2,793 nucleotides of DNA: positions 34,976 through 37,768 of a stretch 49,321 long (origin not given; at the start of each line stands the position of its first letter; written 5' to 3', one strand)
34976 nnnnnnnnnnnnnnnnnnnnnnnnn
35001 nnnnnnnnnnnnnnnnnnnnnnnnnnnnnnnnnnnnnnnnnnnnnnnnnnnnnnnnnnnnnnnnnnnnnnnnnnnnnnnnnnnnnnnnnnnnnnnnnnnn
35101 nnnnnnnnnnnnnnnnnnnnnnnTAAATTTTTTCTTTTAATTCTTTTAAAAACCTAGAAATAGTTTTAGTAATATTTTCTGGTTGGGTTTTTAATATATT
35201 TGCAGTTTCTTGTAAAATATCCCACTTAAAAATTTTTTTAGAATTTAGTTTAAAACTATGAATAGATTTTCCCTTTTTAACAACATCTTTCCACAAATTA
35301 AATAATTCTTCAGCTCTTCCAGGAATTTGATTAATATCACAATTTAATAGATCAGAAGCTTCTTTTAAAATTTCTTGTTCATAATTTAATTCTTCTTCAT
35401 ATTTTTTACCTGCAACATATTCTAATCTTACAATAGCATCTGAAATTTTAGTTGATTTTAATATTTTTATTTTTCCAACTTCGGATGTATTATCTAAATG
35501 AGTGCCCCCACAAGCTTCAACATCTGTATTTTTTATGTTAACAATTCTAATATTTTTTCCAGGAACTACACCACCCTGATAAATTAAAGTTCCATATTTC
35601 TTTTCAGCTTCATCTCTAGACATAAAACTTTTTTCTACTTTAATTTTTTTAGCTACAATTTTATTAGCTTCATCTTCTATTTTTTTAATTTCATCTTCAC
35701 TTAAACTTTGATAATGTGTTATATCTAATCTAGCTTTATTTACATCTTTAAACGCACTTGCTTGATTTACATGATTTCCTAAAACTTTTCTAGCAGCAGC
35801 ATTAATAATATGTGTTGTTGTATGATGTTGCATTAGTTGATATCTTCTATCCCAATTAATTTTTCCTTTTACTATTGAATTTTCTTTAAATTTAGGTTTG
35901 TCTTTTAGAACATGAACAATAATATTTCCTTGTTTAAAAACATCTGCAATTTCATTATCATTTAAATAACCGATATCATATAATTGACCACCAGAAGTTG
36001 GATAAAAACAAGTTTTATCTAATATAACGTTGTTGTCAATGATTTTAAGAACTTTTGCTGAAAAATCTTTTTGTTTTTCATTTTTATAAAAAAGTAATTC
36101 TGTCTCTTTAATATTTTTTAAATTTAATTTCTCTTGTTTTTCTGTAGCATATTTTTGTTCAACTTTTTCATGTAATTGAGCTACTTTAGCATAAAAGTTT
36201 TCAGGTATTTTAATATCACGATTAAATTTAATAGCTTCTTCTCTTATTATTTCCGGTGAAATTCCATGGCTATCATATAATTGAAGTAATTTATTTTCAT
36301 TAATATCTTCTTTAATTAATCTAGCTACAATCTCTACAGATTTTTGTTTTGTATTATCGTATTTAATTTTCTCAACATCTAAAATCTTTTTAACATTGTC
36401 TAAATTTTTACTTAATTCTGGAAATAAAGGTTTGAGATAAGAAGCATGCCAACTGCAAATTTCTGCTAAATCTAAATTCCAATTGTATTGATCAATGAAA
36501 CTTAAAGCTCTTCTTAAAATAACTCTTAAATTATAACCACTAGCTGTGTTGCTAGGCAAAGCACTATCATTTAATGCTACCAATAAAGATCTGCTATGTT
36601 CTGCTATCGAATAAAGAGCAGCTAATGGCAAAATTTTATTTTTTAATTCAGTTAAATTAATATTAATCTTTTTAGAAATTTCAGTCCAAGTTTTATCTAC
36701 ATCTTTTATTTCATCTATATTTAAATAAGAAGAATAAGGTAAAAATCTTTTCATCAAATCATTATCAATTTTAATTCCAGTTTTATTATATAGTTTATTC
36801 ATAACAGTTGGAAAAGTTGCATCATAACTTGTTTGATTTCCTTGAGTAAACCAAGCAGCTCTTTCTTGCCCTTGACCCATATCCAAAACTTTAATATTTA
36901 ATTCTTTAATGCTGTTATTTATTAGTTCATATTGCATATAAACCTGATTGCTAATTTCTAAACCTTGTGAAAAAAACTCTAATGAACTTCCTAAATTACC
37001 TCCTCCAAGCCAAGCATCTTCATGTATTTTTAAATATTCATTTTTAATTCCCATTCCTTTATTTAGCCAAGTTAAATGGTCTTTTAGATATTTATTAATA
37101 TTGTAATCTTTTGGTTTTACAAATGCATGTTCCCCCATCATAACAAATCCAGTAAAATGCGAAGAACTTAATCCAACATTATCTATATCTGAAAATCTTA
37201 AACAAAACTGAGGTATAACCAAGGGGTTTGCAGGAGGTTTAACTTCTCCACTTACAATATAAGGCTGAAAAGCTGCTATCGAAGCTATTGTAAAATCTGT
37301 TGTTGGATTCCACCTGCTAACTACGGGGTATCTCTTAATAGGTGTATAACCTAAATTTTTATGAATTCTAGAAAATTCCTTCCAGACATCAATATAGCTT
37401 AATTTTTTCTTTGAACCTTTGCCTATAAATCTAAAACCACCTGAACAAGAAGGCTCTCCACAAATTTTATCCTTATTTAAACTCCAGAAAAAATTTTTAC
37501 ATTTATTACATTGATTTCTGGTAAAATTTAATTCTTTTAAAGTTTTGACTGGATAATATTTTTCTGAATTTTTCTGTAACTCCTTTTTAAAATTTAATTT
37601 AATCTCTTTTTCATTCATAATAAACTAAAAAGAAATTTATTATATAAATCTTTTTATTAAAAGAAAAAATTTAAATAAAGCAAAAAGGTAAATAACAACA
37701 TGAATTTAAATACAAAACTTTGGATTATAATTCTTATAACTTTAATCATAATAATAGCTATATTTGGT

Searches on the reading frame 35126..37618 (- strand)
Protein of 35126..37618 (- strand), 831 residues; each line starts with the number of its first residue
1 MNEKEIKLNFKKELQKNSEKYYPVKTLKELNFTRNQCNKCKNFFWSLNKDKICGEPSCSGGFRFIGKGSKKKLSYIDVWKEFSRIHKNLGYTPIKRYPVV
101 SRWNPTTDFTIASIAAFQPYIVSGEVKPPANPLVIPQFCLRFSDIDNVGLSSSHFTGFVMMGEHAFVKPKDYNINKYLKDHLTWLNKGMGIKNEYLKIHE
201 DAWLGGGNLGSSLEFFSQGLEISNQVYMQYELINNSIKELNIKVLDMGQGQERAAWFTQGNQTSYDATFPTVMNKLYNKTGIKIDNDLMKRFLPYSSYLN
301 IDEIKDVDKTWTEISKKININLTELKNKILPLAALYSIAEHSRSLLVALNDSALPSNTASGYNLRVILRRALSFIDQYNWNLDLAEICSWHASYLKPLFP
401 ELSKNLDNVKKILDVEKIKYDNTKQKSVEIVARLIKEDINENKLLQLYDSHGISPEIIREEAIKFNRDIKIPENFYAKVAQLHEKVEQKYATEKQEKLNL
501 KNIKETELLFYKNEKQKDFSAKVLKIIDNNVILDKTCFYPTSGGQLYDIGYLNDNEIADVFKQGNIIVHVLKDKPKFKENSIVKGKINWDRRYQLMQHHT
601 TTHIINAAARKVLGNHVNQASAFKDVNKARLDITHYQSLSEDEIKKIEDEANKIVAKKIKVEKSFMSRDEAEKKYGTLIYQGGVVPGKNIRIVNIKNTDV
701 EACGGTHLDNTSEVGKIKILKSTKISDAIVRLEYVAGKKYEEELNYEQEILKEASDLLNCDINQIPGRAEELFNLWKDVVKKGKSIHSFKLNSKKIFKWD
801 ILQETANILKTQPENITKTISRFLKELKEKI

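Call 79: search_protein_families(library=pfam, proteins=[window:35126-37618:-], max_evalue=0.00001)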
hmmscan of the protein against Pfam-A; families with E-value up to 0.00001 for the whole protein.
window:35126-37618:- (831 aa): 2 families
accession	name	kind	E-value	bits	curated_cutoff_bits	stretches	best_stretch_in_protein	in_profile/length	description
PF01411.24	tRNA-synt_2c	-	8.1e-84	282.5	30.3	1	80-591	4-552/552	tRNA synthetases class II (A)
PF07973.19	tRNA_SAD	-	7.2e-14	51.9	24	1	690-733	1-44/44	Threonyl and Alanyl tRNA synthetase second additional domain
